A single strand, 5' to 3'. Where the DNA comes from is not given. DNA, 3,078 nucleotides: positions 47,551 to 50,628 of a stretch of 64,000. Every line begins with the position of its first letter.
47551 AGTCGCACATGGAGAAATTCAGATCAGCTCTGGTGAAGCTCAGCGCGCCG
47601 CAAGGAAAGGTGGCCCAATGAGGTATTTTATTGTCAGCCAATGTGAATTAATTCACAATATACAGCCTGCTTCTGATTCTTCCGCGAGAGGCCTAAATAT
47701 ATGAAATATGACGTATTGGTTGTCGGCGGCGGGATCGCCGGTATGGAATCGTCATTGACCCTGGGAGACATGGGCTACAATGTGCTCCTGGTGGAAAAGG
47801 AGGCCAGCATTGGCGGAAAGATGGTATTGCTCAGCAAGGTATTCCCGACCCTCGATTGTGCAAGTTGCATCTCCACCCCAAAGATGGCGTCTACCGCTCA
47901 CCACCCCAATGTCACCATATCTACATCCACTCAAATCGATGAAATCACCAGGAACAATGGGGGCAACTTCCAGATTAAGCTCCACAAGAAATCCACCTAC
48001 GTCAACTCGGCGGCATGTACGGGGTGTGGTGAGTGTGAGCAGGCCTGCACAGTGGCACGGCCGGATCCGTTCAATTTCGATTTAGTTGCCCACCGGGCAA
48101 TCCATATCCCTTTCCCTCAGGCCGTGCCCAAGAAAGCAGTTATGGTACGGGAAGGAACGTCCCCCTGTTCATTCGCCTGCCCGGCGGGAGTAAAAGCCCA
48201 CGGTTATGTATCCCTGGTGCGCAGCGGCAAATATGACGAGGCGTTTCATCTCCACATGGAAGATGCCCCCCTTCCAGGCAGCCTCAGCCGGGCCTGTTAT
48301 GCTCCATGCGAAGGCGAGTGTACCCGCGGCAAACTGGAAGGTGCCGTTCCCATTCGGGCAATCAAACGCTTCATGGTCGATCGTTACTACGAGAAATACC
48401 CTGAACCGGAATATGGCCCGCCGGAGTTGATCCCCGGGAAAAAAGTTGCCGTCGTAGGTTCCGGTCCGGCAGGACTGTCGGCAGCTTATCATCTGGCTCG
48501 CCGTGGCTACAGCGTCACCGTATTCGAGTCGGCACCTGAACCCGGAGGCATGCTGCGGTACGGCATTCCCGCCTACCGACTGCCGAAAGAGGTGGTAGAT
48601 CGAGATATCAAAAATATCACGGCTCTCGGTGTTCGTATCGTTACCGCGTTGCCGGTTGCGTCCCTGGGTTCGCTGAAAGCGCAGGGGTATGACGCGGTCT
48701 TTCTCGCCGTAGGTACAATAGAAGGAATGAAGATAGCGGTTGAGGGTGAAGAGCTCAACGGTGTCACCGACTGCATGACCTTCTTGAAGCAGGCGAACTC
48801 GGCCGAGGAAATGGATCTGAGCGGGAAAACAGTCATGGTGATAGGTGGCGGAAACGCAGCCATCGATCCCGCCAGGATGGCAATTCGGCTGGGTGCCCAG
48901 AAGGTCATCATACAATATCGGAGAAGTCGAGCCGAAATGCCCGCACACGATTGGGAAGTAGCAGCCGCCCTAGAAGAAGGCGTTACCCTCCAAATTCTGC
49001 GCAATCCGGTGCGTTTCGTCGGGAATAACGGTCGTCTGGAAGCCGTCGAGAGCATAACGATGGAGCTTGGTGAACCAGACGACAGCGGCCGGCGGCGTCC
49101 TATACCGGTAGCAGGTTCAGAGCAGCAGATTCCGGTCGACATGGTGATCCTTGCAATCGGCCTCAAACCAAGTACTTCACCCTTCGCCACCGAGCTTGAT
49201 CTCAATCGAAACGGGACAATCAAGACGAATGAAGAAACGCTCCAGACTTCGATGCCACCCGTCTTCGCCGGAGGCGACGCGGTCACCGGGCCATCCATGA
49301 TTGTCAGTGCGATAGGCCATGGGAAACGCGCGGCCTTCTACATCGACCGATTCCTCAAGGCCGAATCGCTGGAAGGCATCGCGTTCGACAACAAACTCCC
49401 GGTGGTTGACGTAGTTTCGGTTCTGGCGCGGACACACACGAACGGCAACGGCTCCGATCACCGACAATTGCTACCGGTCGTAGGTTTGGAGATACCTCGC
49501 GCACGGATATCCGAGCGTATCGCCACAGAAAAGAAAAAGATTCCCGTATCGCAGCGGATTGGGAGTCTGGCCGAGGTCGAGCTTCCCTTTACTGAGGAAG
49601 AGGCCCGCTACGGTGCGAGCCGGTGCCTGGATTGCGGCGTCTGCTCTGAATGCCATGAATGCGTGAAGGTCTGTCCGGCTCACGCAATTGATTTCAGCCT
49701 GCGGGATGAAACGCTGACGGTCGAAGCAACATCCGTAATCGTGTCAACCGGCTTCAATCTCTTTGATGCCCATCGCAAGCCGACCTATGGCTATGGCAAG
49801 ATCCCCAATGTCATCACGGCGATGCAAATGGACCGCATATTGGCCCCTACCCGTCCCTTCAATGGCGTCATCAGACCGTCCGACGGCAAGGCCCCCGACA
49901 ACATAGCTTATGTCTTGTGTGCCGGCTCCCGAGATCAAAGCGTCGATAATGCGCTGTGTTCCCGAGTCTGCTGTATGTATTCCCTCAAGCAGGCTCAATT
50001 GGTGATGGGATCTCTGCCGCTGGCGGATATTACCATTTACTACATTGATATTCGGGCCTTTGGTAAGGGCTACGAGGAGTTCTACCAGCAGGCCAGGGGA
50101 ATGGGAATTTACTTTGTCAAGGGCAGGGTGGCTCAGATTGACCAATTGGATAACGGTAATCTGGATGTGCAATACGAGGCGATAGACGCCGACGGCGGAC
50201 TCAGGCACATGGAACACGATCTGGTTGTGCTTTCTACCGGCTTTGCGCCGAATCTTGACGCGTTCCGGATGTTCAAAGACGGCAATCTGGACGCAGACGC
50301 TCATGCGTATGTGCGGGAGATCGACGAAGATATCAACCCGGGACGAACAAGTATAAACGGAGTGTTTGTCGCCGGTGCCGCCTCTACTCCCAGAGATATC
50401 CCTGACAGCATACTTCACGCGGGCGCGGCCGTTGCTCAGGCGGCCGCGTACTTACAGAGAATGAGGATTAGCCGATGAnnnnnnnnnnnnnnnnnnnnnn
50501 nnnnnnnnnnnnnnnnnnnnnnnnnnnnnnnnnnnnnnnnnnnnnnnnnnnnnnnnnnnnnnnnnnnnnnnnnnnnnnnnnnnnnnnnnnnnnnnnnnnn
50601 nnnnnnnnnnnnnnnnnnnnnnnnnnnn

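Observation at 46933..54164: tusA-mvhD-hdrL-hdrA-wHTH-hdrC-hdrB-dsrE: an NAD(P)H-linked, possibly electron-bifurcating Hdr-like complex wired to a sulfur-relay pair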

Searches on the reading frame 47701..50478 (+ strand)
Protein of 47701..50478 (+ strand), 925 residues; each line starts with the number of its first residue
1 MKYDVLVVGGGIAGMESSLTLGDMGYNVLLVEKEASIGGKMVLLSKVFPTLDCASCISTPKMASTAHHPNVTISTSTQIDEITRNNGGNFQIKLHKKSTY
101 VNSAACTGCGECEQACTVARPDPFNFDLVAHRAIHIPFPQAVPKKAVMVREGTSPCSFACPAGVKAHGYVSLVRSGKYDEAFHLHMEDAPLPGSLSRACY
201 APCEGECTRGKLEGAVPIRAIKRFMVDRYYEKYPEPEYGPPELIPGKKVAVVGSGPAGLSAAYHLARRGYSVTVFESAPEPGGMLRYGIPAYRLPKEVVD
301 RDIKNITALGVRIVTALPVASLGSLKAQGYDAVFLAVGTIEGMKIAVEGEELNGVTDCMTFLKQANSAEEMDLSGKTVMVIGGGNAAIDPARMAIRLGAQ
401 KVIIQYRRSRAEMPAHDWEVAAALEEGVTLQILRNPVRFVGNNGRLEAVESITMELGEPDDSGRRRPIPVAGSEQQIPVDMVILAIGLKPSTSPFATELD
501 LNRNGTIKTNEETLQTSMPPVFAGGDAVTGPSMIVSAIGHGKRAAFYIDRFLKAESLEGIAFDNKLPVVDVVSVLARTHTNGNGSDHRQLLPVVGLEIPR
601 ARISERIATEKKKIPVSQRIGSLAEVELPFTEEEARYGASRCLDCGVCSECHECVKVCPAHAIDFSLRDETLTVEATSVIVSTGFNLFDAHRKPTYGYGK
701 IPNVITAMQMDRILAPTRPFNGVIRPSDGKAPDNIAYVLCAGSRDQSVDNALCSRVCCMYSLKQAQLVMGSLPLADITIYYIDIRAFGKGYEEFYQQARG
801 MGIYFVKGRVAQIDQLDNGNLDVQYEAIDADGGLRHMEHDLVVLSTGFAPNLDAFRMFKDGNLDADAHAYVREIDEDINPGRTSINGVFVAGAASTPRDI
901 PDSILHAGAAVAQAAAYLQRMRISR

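Call 3: search_protein_families(library=pfam, proteins=[window:47701-50478:+], max_evalue=0.01)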
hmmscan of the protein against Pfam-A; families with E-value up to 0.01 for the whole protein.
window:47701-50478:+ (925 aa): 27 families (the best 25 are shown)
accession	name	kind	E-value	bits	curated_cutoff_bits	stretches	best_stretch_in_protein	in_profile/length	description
PF07992.20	Pyr_redox_2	-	1.6e-46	159.5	26.1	3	247-541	1-291/291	Pyridine nucleotide-disulphide oxidoreductase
PF13738.12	Pyr_redox_3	-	1.3e-18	67.8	30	1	367-525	156-305/305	Pyridine nucleotide-disulphide oxidoreductase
PF13450.12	NAD_binding_8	-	8.6e-18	64.8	21.9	2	251-286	1-36/68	NAD(P)-binding Rossmann-like domain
PF12831.13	FAD_oxidored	-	2e-17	64.1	27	2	4-42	1-39/416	FAD dependent oxidoreductase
PF14691.11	Fer4_20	-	4.6e-17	62.3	25.8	2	154-231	30-110/113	Dihydroprymidine dehydrogenase domain II, 4Fe-4S cluster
PF01266.30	DAO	-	9e-15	55.5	27.9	2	248-283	1-37/353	FAD dependent oxidoreductase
PF00070.33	Pyr_redox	-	6.3e-13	49.5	22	1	248-282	1-35/82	Pyridine nucleotide-disulphide oxidoreductase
PF00890.30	FAD_binding_2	-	8.3e-13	48.7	20.4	2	249-283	2-36/414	FAD binding domain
PF03486.20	HI0933_like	-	1.1e-12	48.4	50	2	248-283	2-37/244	HI0933-like protein Rossmann domain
PF01134.28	GIDA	-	1.2e-11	44.8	22.1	2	4-36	1-33/391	Glucose inhibited division protein A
PF01946.23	Thi4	-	2.5e-10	40.4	26.2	2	248-288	19-60/235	Thi4 family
PF01494.25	FAD_binding_3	-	1.2e-09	38.3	22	2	248-278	3-33/349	FAD binding domain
PF01262.27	AlaDh_PNT_C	-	6.4e-09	36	23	0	377-412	30-65/214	Alanine dehydrogenase/PNT, C-terminal domain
PF01593.30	Amino_oxidase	-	7e-08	32.6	19.8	1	257-283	2-28/443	Flavin containing amine oxidoreductase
PF13241.12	NAD_binding_7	-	2.4e-07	31.7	22.1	0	246-278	7-39/104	Putative NAD(P)-binding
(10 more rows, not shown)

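Call 4: search_protein_families(library=ncbifam, proteins=[window:47701-50478:+], max_evalue=0.01)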
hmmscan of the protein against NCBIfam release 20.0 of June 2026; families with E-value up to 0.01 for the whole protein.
window:47701-50478:+ (925 aa): 186 families (the best 25 are shown)
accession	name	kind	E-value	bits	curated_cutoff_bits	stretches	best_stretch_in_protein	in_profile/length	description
NF009410.0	PRK12771.1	subfamily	1.8e-151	505.5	516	2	145-664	39-530/566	NAD(P)-binding protein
NF040770.1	hetero_SS_HdrA2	exception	3.8e-142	475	1100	3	640-921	282-563/777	CoB-CoM heterodisulfide reductase HdrA2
NF009454.0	PRK12814.1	equivalog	4.3e-125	418.6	916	1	153-655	101-581/657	putative NADPH-dependent glutamate synthase small subunit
NF009414.0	PRK12778.1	equivalog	6.1e-109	365.3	1103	2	154-554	337-751/752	bifunctional dihydroorotate dehydrogenase B NAD binding subunit/NADPH-dependent glutamate synthase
TIGR01316.1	gltA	equivalog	3.5e-102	342.5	471.75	2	147-552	29-449/449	NADPH-dependent glutamate synthase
NF041778.1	hetero_SS_HdrA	equivalog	7e-101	338.3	1400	2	648-920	300-572/771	ferredoxin:CoB-CoM heterodisulfide reductase subunit HdrA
TIGR03315.1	Se_ygfK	equivalog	5.5e-97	325.3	835.3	1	154-662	445-901/1012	putative selenate reductase subunit YgfK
TIGR01318.1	gltD_gamma_fam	subfamily_domain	4.3e-95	319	482.95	2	149-553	43-466/467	glutamate synthase, small subunit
NF041891.1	hdrA_Methbact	equivalog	2.7e-94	316.9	1300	2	641-918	280-556/762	ferredoxin:CoB-CoM heterodisulfide reductase subunit HdrA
NF009408.0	PRK12769.1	equivalog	3.7e-88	296.3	1003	2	153-556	233-655/659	formate-dependent uric acid utilization protein AegA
NF010590.0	PRK13984.1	equivalog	3.1e-84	283.2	946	2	155-555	197-609/611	putative oxidoreductase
TIGR01317.1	GOGAT_sm_gam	subfamily_domain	5.3e-80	269.6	447.7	2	152-556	48-482/485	glutamate synthase small subunit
NF009409.0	PRK12770.1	subfamily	2.8e-79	266.8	343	1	246-556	18-354/360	putative glutamate synthase subunit beta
NF009415.0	PRK12779.1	equivalog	3.7e-74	250.2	1519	1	152-548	206-622/944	putative bifunctional glutamate synthase subunit beta/2-polyprenylphenol hydroxylase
NF009451.0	PRK12809.1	equivalog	2e-71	241.1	1154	1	154-546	217-628/639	formate-dependent uric acid utilization protein YgfT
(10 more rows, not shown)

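Call 27: search_solved_structures(query=window:47701-50478:+, max_evalue=1e-10)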
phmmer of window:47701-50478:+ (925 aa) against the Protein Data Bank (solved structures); distinct sequences matched with E-value up to 1e-10: 20.
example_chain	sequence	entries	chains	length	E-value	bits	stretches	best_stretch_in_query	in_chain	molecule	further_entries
9n5u_A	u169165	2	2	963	5.2e-107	362.6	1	154-654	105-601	NfnA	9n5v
9sfi_A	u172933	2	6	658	7.1e-103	348.9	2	646-915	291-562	CoB--CoM heterodisulfide reductase iron-sulfur subunit A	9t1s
5odc_A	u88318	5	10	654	4.3e-101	343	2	643-920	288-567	Heterodisulfide reductase, subunit A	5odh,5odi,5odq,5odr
9bov_A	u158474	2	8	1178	1e-100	341.8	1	154-555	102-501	Molybdopterin oxidoreductase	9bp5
8rvv_A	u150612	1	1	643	3.5e-98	333.4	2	643-918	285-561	H(2):CoB-CoM heterodisulfide,ferredoxin reductase subunit A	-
8rvu_a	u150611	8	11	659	5.3e-98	332.8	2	643-917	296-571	H(2):CoB-CoM heterodisulfide,ferredoxin reductase subunit A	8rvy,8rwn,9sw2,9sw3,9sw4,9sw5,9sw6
8oh5_C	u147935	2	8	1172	5e-91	309.7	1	154-666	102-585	Formate dehydrogenase-O, major subunit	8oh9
7bkb_A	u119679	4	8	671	3.5e-86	293.7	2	643-915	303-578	CoB--CoM heterodisulfide reductase iron-sulfur subunit A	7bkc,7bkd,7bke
4ylf_B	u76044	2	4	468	5.8e-85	289.6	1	153-555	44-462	Dihydropyrimidine dehydrogenase subunit A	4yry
5jca_L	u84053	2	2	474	1.8e-78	268.1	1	154-555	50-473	NADH-dependent Ferredoxin:NADP Oxidoreductase (NfnI) subunit alpha | NADH-dependent Ferredoxin:NADP Oxidoreductase subunit alpha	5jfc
5vj7_A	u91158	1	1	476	1.7e-70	241.7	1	154-553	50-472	Oxidoreductase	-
6s6s_G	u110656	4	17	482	3.6e-57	197.7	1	156-557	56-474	Glutamate synthase [NADPH] small chain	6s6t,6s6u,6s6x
2vdc_G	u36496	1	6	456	3.4e-56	194.5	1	152-557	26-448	GLUTAMATE SYNTHASE [NADPH] SMALL CHAIN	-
7mfm_I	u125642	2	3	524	1.2e-51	179.4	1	160-556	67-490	Glutamate synthase (NADPH) small chain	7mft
6tjr_A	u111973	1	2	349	5.8e-41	144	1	669-915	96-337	Fumarate reductase/succinate dehydrogenase flavoprotein domain protein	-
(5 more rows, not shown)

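Call 46: search_solved_structures(query=window:47701-50478:+, max_evalue=1e-90, show_alignments=3)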
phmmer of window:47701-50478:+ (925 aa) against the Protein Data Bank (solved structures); distinct sequences matched with E-value up to 1e-90: 7.
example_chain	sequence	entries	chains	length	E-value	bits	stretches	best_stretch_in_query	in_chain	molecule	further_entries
9n5u_A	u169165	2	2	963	5.2e-107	362.6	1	154-654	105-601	NfnA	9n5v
9sfi_A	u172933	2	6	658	7.1e-103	348.9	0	646-915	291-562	CoB--CoM heterodisulfide reductase iron-sulfur subunit A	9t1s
5odc_A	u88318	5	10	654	4.3e-101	343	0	643-920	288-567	Heterodisulfide reductase, subunit A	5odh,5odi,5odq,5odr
9bov_A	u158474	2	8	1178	1e-100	341.8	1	154-555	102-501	Molybdopterin oxidoreductase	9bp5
8rvv_A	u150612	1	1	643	3.5e-98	333.4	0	643-918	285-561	H(2):CoB-CoM heterodisulfide,ferredoxin reductase subunit A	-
8rvu_a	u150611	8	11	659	5.3e-98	332.8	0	643-917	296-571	H(2):CoB-CoM heterodisulfide,ferredoxin reductase subunit A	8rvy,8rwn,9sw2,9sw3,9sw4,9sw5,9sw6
8oh5_C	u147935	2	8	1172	5e-91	309.7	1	154-666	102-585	Formate dehydrogenase-O, major subunit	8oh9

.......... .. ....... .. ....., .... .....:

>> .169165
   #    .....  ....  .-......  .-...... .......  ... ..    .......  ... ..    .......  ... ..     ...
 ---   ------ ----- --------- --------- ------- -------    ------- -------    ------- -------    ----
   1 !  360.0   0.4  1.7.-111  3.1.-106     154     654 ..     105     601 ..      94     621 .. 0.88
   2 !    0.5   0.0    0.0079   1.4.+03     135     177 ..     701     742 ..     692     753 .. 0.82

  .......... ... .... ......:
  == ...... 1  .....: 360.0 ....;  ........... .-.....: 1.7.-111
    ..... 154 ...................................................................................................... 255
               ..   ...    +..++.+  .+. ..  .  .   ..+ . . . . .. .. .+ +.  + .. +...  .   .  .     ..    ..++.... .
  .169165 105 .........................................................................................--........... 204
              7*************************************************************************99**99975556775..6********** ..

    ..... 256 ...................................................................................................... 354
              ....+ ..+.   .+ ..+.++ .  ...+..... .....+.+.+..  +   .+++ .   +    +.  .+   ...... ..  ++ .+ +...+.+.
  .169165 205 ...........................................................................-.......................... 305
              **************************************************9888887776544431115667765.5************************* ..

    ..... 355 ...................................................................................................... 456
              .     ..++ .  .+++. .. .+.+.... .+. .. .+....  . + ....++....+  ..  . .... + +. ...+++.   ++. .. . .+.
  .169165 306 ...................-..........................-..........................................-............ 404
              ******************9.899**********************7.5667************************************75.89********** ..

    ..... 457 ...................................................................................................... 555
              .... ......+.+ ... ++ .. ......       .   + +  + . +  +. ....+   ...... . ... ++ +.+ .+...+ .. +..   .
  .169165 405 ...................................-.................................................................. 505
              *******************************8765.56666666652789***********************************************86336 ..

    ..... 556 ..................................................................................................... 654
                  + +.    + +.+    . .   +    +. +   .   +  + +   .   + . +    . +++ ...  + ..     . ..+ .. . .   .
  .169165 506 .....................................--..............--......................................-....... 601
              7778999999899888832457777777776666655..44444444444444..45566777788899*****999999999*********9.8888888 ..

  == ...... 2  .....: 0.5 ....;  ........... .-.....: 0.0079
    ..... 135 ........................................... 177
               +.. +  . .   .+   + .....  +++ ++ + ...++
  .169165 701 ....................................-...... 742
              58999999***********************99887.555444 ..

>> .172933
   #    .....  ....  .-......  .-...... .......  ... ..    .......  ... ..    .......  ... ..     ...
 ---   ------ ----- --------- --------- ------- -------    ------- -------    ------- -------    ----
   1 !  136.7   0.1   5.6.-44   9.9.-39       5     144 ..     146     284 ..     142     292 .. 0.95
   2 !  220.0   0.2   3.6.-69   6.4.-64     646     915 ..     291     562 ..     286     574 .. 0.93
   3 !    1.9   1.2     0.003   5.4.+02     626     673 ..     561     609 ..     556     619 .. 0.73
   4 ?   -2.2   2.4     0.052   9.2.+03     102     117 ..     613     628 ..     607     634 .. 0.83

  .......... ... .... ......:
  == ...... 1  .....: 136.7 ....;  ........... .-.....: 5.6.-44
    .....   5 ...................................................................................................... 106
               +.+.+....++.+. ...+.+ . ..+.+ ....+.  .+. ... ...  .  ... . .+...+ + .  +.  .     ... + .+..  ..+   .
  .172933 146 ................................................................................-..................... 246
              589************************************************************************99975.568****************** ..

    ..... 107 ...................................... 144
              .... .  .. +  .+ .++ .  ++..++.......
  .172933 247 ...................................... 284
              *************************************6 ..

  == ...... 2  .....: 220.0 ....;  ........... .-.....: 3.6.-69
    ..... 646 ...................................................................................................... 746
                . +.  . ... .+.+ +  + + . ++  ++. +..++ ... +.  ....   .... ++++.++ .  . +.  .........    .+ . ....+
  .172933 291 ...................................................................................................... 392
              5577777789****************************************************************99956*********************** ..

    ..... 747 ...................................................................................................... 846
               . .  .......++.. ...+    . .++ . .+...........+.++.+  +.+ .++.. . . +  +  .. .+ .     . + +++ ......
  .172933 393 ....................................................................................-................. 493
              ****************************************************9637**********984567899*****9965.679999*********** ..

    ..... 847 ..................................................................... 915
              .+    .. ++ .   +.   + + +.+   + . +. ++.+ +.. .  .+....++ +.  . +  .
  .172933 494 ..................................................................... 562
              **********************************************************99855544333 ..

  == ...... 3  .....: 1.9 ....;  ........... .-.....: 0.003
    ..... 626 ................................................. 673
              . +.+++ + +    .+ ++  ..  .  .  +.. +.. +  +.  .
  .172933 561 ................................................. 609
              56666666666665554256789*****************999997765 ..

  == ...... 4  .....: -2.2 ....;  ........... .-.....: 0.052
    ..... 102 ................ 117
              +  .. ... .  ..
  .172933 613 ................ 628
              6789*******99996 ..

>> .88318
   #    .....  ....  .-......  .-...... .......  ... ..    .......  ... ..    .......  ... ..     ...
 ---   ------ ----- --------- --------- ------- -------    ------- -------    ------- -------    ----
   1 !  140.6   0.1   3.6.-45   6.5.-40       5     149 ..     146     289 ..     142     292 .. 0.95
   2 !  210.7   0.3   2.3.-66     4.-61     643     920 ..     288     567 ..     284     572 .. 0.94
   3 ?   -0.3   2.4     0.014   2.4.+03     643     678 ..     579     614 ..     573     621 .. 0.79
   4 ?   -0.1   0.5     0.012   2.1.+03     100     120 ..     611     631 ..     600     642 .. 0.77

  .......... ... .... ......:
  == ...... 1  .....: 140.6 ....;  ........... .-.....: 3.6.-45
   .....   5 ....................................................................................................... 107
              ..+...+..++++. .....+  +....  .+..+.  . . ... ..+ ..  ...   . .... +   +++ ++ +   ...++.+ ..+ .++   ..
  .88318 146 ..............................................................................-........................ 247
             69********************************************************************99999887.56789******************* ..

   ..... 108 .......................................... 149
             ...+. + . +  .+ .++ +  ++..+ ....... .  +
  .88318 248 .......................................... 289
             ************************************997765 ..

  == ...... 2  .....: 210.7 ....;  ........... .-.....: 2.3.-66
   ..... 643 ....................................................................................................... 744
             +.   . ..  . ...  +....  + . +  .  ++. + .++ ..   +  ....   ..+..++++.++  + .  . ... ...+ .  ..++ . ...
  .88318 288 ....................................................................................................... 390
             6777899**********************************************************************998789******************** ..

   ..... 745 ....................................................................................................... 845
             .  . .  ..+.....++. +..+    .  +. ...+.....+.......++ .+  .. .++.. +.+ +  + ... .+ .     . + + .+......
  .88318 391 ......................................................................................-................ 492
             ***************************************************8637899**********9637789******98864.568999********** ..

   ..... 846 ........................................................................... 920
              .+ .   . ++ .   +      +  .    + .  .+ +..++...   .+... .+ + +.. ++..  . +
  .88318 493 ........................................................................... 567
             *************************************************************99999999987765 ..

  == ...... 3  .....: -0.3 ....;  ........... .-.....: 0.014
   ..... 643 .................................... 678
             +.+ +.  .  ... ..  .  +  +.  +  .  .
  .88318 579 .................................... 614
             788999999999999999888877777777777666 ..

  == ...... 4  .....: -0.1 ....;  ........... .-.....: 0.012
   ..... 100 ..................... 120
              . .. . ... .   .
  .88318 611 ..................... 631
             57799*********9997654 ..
